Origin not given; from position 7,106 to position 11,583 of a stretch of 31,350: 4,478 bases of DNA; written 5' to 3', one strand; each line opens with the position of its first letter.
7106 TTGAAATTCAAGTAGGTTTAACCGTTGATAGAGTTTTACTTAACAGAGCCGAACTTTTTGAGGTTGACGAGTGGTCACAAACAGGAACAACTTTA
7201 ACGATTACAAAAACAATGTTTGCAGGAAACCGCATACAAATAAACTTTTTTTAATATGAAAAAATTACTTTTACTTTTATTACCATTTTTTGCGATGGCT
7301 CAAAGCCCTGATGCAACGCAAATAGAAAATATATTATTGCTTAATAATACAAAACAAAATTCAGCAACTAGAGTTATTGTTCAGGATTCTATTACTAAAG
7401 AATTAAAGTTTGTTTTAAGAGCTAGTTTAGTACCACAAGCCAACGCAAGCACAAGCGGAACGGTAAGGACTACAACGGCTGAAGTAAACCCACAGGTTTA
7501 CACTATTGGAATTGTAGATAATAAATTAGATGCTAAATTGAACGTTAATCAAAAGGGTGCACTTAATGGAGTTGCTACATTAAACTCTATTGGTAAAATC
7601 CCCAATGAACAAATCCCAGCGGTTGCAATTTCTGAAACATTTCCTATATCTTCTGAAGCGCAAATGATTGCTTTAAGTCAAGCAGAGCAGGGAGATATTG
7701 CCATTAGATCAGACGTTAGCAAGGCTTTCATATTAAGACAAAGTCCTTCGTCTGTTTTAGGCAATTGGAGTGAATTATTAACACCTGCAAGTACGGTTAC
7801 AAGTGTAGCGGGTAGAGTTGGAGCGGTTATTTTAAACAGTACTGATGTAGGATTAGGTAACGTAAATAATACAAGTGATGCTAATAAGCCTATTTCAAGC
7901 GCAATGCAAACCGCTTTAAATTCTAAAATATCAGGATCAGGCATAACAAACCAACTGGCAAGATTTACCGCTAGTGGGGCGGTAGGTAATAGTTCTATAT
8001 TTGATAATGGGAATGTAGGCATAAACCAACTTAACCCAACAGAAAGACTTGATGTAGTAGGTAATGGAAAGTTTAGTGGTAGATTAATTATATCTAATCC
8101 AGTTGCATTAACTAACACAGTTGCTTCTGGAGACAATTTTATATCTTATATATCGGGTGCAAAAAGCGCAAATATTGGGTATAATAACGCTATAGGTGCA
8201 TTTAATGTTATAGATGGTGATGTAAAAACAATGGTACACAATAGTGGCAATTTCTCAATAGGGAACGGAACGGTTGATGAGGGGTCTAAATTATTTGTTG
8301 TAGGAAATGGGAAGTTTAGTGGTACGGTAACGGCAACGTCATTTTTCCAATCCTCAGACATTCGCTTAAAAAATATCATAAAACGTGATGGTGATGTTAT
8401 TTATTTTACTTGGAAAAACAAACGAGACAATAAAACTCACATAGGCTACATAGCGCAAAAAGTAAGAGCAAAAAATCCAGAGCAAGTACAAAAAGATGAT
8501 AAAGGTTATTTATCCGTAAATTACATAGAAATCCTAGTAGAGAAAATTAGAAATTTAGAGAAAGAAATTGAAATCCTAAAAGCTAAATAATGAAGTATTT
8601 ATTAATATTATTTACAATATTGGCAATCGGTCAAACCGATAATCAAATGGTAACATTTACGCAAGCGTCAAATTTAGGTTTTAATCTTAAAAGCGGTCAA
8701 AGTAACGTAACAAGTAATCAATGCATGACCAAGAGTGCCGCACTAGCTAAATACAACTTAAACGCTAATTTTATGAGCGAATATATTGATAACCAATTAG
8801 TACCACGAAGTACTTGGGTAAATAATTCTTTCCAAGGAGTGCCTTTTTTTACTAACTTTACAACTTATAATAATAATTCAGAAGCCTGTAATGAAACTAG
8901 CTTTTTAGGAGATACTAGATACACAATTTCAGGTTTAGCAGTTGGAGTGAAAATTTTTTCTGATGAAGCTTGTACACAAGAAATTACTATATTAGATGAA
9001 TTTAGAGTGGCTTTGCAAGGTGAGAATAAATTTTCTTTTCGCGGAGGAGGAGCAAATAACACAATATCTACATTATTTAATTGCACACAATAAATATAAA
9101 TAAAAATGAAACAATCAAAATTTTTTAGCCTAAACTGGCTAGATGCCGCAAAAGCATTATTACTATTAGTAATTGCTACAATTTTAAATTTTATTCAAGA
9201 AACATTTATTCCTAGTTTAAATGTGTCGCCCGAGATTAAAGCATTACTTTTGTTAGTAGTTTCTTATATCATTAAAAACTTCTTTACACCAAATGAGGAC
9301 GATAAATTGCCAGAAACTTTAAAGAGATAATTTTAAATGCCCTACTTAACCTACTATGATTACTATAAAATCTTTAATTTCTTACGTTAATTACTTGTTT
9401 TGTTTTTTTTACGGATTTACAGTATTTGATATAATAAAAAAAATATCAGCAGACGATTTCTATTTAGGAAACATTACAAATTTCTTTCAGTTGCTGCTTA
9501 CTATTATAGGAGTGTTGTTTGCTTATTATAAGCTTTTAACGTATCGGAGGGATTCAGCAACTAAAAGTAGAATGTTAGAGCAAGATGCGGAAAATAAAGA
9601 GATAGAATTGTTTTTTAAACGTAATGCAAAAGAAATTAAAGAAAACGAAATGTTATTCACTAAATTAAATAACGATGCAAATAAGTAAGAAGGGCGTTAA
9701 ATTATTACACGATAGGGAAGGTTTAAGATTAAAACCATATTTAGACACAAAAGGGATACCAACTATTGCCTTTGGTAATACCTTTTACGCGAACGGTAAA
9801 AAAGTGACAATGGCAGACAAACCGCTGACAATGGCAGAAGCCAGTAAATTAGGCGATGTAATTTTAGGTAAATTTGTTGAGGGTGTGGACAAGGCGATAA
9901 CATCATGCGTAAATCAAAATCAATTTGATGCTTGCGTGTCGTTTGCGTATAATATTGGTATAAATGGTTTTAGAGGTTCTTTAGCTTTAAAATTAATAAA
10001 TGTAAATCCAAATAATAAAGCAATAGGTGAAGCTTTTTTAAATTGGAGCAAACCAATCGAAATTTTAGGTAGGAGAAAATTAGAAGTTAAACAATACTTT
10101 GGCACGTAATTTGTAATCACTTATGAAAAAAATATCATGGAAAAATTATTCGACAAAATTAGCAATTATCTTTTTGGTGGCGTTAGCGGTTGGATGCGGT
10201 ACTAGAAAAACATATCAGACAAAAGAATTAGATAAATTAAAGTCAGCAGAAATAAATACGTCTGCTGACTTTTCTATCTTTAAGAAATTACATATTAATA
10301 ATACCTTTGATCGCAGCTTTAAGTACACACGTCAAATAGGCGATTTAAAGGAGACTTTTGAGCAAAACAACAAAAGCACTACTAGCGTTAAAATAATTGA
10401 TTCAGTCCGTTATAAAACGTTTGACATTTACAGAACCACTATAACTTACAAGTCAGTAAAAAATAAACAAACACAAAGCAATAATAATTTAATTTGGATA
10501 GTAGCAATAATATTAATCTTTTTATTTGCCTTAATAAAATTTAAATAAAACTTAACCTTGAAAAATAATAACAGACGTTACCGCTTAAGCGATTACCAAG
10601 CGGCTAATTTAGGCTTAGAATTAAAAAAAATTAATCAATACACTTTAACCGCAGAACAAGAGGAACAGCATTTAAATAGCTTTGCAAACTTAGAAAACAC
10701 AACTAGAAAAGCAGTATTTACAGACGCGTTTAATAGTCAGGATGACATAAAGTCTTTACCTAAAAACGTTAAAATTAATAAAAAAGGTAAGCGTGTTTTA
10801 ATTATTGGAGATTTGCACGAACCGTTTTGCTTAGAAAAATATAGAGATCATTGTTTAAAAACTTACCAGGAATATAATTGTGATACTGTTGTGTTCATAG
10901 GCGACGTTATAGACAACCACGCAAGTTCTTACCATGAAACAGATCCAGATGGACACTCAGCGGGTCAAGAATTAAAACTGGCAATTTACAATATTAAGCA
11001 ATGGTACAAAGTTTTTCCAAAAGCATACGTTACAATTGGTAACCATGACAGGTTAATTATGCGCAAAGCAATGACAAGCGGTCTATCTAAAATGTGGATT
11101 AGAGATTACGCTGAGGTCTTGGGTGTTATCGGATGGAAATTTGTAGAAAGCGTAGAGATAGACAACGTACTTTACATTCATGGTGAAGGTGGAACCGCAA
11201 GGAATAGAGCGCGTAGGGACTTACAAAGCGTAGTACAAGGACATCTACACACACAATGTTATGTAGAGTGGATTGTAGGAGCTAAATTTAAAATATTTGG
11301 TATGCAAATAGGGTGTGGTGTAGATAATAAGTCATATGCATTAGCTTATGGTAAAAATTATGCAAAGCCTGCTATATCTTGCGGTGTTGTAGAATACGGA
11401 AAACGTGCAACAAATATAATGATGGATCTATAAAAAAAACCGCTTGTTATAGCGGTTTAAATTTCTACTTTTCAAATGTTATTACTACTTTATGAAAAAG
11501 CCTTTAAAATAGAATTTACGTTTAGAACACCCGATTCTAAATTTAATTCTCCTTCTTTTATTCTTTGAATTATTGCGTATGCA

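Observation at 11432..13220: Minus-strand island: HTH-anchored cassette of small unknown genes in a phage with no integrase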

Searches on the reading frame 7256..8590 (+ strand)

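Call 18: search_protein_families(library=phrogs, max_evalue=0.00001, proteins=[window:7256-8590:+])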
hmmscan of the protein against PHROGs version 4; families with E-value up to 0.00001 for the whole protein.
window:7256-8590:+ (444 aa): 17 families
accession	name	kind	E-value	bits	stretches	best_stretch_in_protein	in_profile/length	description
phrog_5207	-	unknown function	2.9e-31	109.6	1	101-235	378-510/689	-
phrog_23595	-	tail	7.9e-28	98.5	1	67-229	222-380/440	minor tail protein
phrog_8780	-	tail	3.6e-26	92.6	1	102-249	331-482/755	minor tail protein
phrog_2824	-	head and packaging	7.1e-22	78.2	1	106-245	784-924/1151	virion structural protein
phrog_13892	-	tail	8.5e-20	72.3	1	32-227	390-597/676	minor tail protein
phrog_38707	-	unknown function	6.5e-14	52.5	1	182-325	393-521/675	-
phrog_35419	-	tail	1.2e-13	52.1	1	180-227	59-106/414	tail fiber protein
phrog_26941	-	tail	1.3e-13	51.6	1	86-251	267-432/603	tail protein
phrog_2952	-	tail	4.3e-11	43.5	1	177-232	172-230/488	minor tail protein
phrog_30593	-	unknown function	1.1e-09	38.9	1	179-244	90-156/322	-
phrog_38418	-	unknown function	1.2e-09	38.6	1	163-229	139-205/472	-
phrog_6121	-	head and packaging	2.1e-09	38.3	1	352-427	309-388/392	virion structural protein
phrog_24819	-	unknown function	1.3e-07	31.2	1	176-221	49-95/823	-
phrog_33119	-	tail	3.7e-06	26.8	1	345-441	531-630/643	long tail fiber protein distal subunit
phrog_33513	-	unknown function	4.8e-06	25.7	1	195-232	553-590/1042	-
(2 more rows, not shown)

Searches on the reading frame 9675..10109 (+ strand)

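Call 20: search_protein_families(library=phrogs, max_evalue=0.00001, proteins=[window:9675-10109:+])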
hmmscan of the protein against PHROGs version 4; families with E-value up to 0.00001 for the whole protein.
window:9675-10109:+ (144 aa): 3 families
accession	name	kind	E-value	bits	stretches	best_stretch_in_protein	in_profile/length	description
phrog_7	-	lysis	9e-33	114.4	1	1-126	552-675/873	endolysin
phrog_10457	-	lysis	1.7e-12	48.4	1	55-141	7-93/95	endolysin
phrog_33083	-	lysis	5.1e-11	42.9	1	1-118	1-113/456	endolysin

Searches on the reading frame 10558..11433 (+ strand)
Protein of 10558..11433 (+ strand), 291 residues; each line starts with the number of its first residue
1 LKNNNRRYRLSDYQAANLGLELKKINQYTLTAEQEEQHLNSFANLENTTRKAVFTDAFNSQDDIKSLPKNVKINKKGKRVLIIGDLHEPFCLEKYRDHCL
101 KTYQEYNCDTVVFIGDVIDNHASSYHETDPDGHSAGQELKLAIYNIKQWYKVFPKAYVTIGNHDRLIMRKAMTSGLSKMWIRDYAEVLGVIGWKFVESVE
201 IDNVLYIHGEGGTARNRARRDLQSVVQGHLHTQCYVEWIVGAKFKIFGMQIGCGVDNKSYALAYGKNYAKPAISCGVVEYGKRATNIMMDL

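Call 8: search_protein_families(library=pfam, max_evalue=1, proteins=[window:10558-11433:+])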
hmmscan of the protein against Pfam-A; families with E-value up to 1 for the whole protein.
window:10558-11433:+ (291 aa): 4 families
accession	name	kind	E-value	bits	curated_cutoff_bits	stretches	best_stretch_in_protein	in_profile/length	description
PF00149.33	Metallophos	-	2.3e-09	38.4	21.5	1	79-210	2-116/191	Calcineurin-like phosphoesterase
PF12850.12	Metallophos_2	-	7.5e-05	23.2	27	1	79-233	2-119/154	Calcineurin-like phosphoesterase superfamily domain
PF14582.11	Metallophos_3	-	0.028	14.2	28.2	1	75-162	3-87/259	Metallophosphoesterase, calcineurin superfamily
PF13778.12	DUF4174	-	0.23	12.4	27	1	7-84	25-89/120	Domain of unknown function (DUF4174)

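Call 9: search_protein_families(library=phrogs, max_evalue=1, proteins=[window:10558-11433:+])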
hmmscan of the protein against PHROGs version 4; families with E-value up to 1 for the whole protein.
window:10558-11433:+ (291 aa): 7 families
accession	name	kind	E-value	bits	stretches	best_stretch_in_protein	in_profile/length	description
phrog_221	-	other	1.6e-51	176.6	1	45-282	78-340/367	metallo-phosphoesterase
phrog_7339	-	DNA, RNA and nucleotide metabolism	1.3e-09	38.8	1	71-261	22-232/263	DNA repair exonuclease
phrog_1649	-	other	0.00012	21.9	1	69-173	27-113/308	metallo-phosphoesterase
phrog_246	-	other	0.0039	17.3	1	74-121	172-217/417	NinI-like serine-threonine phosphatase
phrog_20266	-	other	0.0046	16.8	1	78-177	176-277/450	metallo-phosphoesterase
phrog_284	-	DNA, RNA and nucleotide metabolism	0.068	13.1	0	91-166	160-244/398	exonuclease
phrog_858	-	transcription regulation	0.1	14.1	0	94-147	69-122/129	starvation-inducible transcriptional regulator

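Call 10: find_related_loci(query=window:10558-11433:+, collection=viral_contigs, flank=6000)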
Query window:10558-11433:+ (291 aa) in viral_contigs; peptide patterns used: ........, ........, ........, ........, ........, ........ (x = any residue, [..] = any of these).
80 stretches matched a pattern; 33 encode a relative of the query (tblastn E <= 1e-3); 33 distinct loci.
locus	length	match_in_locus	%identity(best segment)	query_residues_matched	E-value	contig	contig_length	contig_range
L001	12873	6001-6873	95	1-291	0e+0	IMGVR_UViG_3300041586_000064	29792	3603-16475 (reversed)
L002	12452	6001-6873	86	1-291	6e-180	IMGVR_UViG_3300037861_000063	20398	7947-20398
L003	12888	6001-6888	67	2-291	1e-131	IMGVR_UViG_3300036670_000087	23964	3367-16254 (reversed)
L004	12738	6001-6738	69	46-291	2e-119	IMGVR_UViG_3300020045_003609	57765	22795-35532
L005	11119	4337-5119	65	31-291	3e-118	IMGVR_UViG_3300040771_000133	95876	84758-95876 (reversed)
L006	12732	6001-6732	70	49-291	7e-118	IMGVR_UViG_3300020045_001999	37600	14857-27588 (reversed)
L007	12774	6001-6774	68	34-291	1e-116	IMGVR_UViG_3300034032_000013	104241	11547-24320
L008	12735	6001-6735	67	48-291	9e-115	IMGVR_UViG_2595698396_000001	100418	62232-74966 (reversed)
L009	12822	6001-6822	61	19-291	3e-114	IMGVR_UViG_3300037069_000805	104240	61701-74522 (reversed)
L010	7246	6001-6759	69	39-291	1e-113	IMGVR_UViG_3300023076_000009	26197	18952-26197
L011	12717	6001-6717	68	54-291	3e-113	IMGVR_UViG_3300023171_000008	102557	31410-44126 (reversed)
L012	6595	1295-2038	63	44-291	3e-106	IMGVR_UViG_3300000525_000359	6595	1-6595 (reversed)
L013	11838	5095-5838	63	44-291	4e-106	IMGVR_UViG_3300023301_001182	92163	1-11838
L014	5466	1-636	68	80-291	4e-102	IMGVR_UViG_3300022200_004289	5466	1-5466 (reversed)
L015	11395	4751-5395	66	63-278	4e-96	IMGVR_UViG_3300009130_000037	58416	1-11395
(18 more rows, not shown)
